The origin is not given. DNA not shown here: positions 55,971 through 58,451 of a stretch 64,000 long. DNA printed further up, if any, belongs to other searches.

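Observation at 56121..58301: Single-polypeptide cytidylyltransferase + CDP-alcohol phosphotransferase + HAD phosphatase: candidate complete synthase for a di-inositol-phosphate-like compatible solute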

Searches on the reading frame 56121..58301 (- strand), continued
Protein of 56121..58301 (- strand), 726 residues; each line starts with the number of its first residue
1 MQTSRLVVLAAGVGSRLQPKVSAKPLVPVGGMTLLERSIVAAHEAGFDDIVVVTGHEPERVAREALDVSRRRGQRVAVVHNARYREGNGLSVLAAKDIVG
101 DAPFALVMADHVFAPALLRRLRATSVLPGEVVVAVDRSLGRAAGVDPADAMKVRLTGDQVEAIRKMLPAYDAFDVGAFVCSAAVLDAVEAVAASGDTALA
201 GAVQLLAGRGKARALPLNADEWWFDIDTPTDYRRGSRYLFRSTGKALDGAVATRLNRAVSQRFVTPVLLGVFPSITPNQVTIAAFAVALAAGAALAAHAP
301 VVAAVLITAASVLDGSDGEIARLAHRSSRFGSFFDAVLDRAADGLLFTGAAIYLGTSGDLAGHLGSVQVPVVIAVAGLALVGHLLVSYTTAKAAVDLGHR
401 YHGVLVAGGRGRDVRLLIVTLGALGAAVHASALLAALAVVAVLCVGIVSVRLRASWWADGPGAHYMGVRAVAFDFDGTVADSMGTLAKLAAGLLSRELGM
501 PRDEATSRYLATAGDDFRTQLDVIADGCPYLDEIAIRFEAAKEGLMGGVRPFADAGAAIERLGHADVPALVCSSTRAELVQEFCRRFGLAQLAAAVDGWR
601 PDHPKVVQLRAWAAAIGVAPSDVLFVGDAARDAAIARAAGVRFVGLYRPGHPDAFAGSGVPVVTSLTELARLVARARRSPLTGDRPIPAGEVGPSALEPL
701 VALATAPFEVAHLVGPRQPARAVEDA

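Call 17: find_encoding_contigs(protein=P0061, flank=10000, max_places=3)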
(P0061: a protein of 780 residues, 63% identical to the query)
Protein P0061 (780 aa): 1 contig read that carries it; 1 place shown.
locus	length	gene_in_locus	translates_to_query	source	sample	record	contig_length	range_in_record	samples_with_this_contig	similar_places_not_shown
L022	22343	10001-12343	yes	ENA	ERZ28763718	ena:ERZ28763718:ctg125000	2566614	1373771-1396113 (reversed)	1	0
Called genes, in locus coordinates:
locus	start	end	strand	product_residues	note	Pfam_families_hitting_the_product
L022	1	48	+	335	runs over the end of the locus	PF02779:Transket_pyr, PF02780:Transketolase_C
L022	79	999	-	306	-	PF13545:HTH_Crp_2 (weak), PF04198:Sugar-bind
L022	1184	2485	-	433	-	PF02771:Acyl-CoA_dh_N, PF02770:Acyl-CoA_dh_M, PF00441:Acyl-CoA_dh_1, PF08028:Acyl-CoA_dh_2 (weak)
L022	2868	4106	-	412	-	-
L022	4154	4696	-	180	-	-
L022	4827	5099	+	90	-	-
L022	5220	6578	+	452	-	PF13701:DDE_Tnp_1_4, PF01609:DDE_Tnp_1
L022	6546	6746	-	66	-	-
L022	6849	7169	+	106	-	-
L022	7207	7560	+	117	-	-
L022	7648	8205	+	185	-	-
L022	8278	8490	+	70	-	-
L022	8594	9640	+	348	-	PF01609:DDE_Tnp_1, PF13612:DDE_Tnp_1_3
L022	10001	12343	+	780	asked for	PF00483:NTP_transferase (weak), PF12804:NTP_transf_3, PF13242:Hydrolase_like (faint), PF01066:CDP-OH_P_transf, PF00702:Hydrolase, PF12710:HAD (weak), PF13419:HAD_2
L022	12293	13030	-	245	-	PF00300:His_Phos_1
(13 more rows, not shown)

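Call 34: search_protein_representatives(protein=window:56121-58301:-)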
Query: 726 residues. Proteins with E-value up to 0.001 (for the whole library): 8299; up to 1e-10: 1558; up to 1e-30: 339. The best 150 are listed.
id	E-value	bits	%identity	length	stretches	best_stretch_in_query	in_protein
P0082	1.5e-259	879.8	63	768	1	1-721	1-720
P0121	8.3e-172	589.8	65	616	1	1-446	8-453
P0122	4.4e-163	561.0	56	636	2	1-481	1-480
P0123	4.2e-144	498.2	45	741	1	7-680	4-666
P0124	5.3e-138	478.1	42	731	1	6-697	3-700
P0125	3.7e-136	472.0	41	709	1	6-677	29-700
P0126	9.9e-133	460.7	42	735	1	6-681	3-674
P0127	1.7e-130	453.3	91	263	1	69-314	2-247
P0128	7.3e-130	451.2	42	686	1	5-678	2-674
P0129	4.8e-129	448.5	62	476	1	264-631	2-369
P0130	3.3e-127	442.4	40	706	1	6-652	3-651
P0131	3.0e-122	426.0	40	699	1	4-660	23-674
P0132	3.2e-102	359.8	47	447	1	5-458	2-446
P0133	1.8e-100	354.1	38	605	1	6-519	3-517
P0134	1.8e-99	350.7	58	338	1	371-689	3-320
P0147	4.1e-63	230.6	45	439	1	5-443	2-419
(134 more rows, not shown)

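Call 35: find_encoding_contigs(protein=P0123, flank=10000, max_places=3)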
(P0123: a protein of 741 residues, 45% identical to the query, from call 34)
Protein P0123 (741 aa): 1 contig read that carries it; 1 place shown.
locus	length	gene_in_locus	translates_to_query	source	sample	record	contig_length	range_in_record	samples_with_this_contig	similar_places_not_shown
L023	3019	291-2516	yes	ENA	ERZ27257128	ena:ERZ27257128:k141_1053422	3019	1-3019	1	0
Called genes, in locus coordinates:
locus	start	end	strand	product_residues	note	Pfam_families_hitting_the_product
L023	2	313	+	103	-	?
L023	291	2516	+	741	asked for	PF00483:NTP_transferase (weak), PF12804:NTP_transf_3, PF01066:CDP-OH_P_transf, PF00702:Hydrolase, PF12710:HAD (faint), PF13419:HAD_2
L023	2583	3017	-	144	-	?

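Call 36: find_encoding_contigs(protein=P0124, flank=10000, max_places=3)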
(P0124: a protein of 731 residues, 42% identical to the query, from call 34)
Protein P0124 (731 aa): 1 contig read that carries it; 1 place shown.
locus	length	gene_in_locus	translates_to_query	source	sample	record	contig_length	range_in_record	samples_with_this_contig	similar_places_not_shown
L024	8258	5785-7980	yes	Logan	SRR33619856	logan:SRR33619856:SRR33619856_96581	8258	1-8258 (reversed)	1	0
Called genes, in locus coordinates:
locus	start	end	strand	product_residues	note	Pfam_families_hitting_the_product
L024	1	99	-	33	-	?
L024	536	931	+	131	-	-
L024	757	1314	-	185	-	PF10646:Germane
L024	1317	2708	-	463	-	PF00672:HAMP, PF00512:HisKA, PF02518:HATPase_c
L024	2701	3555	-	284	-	PF00072:Response_reg, PF00486:Trans_reg_C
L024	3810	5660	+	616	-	PF00999:Na_H_Exchanger, PF02254:TrkA_N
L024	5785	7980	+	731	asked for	PF00483:NTP_transferase (faint), PF12804:NTP_transf_3, PF01066:CDP-OH_P_transf, PF00702:Hydrolase, PF12710:HAD (weak), PF13419:HAD_2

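Call 37: find_encoding_contigs(protein=P0126, flank=10000, max_places=3)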
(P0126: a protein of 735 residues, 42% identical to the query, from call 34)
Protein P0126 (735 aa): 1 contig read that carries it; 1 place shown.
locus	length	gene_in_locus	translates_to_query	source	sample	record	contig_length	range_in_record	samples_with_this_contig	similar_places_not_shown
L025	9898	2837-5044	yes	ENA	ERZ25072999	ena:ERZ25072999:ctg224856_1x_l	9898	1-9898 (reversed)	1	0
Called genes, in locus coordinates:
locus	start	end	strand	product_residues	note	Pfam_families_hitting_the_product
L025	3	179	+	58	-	?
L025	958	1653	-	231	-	-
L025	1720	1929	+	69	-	PF01165:Ribosomal_S21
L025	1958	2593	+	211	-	PF00140:Sigma70_r1_2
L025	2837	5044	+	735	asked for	PF00483:NTP_transferase, PF12804:NTP_transf_3, PF01066:CDP-OH_P_transf, PF00702:Hydrolase, PF12710:HAD, PF13419:HAD_2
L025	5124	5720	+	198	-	PF13565:HTH_32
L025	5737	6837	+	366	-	PF13384:HTH_23 (faint), PF13936:HTH_38, PF13565:HTH_32 (weak), PF00665:rve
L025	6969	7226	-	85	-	-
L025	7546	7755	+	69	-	-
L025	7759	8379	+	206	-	PF02310:B12-binding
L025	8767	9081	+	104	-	PF00076:RRM_1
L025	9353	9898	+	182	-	?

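Call 38: find_encoding_contigs(protein=P0128, flank=10000, max_places=3)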
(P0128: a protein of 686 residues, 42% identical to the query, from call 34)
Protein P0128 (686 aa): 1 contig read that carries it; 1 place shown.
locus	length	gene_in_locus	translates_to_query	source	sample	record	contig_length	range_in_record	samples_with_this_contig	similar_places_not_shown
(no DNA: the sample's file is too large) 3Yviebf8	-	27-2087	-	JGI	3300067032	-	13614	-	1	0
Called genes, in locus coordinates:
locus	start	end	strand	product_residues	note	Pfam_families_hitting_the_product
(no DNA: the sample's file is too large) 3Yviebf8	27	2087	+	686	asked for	PF00483:NTP_transferase (faint), PF12804:NTP_transf_3, PF01066:CDP-OH_P_transf (weak), PF00702:Hydrolase, PF12710:HAD, PF13419:HAD_2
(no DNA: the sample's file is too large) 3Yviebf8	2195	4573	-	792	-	PF03636:Glyco_hydro_65N, PF03632:Glyco_hydro_65m, PF03633:Glyco_hydro_65C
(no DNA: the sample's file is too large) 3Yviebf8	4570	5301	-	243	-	PF00702:Hydrolase, PF13419:HAD_2 (weak)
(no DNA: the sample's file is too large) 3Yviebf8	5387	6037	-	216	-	-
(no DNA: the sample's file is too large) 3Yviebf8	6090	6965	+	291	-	-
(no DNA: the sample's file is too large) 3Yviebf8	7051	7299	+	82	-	-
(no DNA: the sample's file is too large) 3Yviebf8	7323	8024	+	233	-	PF01442:Apolipoprotein (faint)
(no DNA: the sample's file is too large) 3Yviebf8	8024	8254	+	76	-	-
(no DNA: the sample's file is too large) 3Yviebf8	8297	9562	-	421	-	PF13400:Tad, PF23981:DUF7305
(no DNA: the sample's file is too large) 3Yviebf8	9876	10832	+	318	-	-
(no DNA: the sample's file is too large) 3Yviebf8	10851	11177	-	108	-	PF03992:ABM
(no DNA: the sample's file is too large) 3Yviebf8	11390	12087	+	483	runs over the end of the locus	PF01139:RtcB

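Call 39: find_encoding_contigs(protein=P0130, flank=10000, max_places=3)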
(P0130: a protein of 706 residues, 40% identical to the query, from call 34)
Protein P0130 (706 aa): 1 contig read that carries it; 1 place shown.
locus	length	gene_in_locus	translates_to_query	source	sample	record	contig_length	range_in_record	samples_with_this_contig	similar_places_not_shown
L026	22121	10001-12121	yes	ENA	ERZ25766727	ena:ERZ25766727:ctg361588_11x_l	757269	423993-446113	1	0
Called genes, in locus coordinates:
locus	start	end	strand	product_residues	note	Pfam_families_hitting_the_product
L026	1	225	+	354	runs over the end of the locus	PF05343:Peptidase_M42, PF01546:Peptidase_M20 (weak)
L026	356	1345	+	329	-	PF13668:Ferritin_2 (faint), PF02915:Rubrerythrin (weak), PF01475:FUR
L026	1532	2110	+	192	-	PF01227:GTP_cyclohydroI, PF14489:QueF (weak)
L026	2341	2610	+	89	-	-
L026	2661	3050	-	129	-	-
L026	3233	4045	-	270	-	-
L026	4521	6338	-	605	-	PF08439:Peptidase_M3_N, PF01432:Peptidase_M3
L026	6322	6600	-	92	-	-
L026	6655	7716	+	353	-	PF13088:BNR_2 (weak)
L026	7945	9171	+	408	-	PF01717:Meth_synt_2 (weak)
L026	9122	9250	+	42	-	-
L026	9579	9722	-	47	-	-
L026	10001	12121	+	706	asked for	PF00483:NTP_transferase (weak), PF12804:NTP_transf_3, PF01066:CDP-OH_P_transf, PF00702:Hydrolase, PF12710:HAD, PF13419:HAD_2, PF13242:Hydrolase_like (weak)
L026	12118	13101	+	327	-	PF01408:GFO_IDH_MocA, PF22725:GFO_IDH_MocA_C3, PF02894:GFO_IDH_MocA_C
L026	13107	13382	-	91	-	-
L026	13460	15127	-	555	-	PF02776:TPP_enzyme_N, PF00205:TPP_enzyme_M, PF02775:TPP_enzyme_C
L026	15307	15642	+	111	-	-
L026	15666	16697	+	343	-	PF00665:rve, PF13683:rve_3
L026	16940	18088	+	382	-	PF13810:DUF4185 (faint), PF02012:BNR (faint), PF13088:BNR_2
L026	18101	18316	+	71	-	-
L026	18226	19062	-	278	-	PF01261:AP_endonuc_2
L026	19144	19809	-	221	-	PF04307:YdjM (weak)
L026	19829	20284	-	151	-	PF16798:DUF5069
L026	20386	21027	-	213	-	PF04773:FecR (weak)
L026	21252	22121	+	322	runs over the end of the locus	PF01408:GFO_IDH_MocA, PF08635:ox_reductase_C (faint), PF22725:GFO_IDH_MocA_C3, PF02894:GFO_IDH_MocA_C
